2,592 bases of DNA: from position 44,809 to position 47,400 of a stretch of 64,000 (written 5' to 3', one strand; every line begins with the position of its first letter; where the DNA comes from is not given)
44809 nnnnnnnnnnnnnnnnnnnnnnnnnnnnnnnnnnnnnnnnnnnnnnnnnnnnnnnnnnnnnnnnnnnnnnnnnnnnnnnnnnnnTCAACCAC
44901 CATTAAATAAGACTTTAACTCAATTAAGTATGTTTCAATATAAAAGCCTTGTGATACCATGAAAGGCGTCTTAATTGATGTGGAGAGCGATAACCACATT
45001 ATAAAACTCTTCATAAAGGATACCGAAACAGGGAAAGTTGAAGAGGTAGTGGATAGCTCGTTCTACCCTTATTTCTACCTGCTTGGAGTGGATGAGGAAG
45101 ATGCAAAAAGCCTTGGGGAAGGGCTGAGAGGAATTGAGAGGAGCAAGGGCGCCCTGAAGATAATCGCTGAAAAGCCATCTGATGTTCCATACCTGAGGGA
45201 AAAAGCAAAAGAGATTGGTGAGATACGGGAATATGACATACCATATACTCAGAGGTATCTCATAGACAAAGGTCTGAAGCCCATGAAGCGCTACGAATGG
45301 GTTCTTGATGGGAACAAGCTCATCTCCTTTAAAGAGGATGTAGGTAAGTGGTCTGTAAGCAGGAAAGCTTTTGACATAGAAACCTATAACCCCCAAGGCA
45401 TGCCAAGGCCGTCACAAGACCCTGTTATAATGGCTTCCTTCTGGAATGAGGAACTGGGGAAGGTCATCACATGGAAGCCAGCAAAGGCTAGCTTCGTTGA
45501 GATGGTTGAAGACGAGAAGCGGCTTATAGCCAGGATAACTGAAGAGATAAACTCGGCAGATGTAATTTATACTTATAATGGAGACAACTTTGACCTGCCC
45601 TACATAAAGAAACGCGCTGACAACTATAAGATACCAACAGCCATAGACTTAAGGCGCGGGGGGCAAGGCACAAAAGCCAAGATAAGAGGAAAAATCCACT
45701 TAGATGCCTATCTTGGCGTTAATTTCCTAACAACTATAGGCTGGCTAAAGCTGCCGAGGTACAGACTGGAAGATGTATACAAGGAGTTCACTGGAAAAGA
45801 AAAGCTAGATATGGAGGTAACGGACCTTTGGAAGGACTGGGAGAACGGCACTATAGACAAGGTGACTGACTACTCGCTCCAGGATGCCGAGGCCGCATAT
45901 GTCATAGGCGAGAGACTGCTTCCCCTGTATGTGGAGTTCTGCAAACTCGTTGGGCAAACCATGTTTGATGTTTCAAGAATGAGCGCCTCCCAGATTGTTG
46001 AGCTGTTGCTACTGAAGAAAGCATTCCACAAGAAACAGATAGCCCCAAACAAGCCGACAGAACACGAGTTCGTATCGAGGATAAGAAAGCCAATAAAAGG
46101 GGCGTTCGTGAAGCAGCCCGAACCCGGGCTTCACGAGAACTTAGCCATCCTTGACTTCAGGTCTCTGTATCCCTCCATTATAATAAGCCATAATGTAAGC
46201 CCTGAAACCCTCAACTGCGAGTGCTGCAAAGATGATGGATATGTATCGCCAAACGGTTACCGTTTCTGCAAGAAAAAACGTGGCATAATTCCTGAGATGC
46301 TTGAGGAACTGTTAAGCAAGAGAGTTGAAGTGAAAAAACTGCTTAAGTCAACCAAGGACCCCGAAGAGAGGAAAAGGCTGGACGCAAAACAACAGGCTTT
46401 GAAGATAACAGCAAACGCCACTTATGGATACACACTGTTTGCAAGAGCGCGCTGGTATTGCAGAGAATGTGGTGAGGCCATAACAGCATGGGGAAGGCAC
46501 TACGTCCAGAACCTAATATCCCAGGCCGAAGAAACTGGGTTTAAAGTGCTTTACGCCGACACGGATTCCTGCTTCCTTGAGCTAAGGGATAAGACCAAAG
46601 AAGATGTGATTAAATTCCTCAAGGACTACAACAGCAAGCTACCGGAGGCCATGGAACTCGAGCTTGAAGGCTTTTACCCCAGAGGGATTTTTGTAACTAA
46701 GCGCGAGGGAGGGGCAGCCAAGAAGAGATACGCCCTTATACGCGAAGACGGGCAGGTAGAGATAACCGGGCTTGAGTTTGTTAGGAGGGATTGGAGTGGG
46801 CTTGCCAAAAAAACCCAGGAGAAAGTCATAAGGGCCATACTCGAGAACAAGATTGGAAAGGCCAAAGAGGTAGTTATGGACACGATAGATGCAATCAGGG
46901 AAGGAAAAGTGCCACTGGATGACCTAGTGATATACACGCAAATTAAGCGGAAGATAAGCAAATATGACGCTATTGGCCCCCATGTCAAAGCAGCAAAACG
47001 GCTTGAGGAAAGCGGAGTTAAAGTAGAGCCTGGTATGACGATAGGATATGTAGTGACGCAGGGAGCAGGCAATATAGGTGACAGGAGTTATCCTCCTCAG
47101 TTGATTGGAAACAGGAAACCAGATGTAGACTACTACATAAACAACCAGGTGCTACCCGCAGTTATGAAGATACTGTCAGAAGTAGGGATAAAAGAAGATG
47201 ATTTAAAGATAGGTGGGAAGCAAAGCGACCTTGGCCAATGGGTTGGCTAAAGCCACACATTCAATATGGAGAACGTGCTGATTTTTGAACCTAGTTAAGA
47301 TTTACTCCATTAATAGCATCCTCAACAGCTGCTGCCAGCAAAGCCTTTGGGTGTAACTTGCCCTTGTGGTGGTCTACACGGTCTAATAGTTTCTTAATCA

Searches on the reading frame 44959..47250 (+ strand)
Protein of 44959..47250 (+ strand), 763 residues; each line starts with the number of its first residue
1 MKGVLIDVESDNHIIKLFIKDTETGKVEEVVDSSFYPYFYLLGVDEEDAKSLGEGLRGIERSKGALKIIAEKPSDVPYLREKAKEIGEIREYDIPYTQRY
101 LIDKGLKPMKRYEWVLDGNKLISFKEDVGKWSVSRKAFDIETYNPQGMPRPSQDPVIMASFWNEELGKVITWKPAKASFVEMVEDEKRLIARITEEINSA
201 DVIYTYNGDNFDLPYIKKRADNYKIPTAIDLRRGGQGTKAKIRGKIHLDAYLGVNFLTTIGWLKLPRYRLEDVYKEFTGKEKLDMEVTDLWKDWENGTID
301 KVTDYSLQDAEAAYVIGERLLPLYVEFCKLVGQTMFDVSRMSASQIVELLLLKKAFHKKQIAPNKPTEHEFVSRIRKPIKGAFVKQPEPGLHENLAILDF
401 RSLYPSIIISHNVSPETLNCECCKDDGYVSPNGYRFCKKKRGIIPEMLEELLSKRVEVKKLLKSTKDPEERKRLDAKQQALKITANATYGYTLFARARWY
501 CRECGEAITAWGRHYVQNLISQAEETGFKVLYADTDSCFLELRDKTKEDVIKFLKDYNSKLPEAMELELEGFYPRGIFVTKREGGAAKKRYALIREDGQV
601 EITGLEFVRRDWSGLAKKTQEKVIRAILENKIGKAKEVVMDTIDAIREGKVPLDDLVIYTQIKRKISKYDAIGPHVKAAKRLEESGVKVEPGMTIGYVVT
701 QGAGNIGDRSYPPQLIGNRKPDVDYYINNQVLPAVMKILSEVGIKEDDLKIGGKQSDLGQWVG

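Call 11: search_protein_families(library=pfam, proteins=[window:44959-47250:+], max_evalue=1)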
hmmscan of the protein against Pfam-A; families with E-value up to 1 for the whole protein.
window:44959-47250:+ (763 aa): 6 families
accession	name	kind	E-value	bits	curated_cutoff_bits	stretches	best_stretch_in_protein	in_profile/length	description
PF00136.26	DNA_pol_B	-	7.6e-71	239.7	23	1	342-741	10-452/453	DNA polymerase family B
PF03104.25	DNA_pol_B_exo1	-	5.2e-24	85.4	23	1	88-255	2-229/242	DNA polymerase family B, exonuclease domain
PF13482.12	RNase_H_2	-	6.3e-09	36.4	22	1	138-316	3-160/165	RNase_H superfamily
PF10108.15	DNA_pol_B_exo2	-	1e-06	29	24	1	181-316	32-169/213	Predicted 3'-5' exonuclease related to the exonuclease domain of PolB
PF03175.18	DNA_pol_B_2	-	6.3e-05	22.5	25.8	1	285-410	120-247/468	DNA polymerase type B, organellar and viral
PF19908.4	DUF6381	-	0.13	12.5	26.6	1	465-482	28-45/62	Family of unknown function (DUF6381)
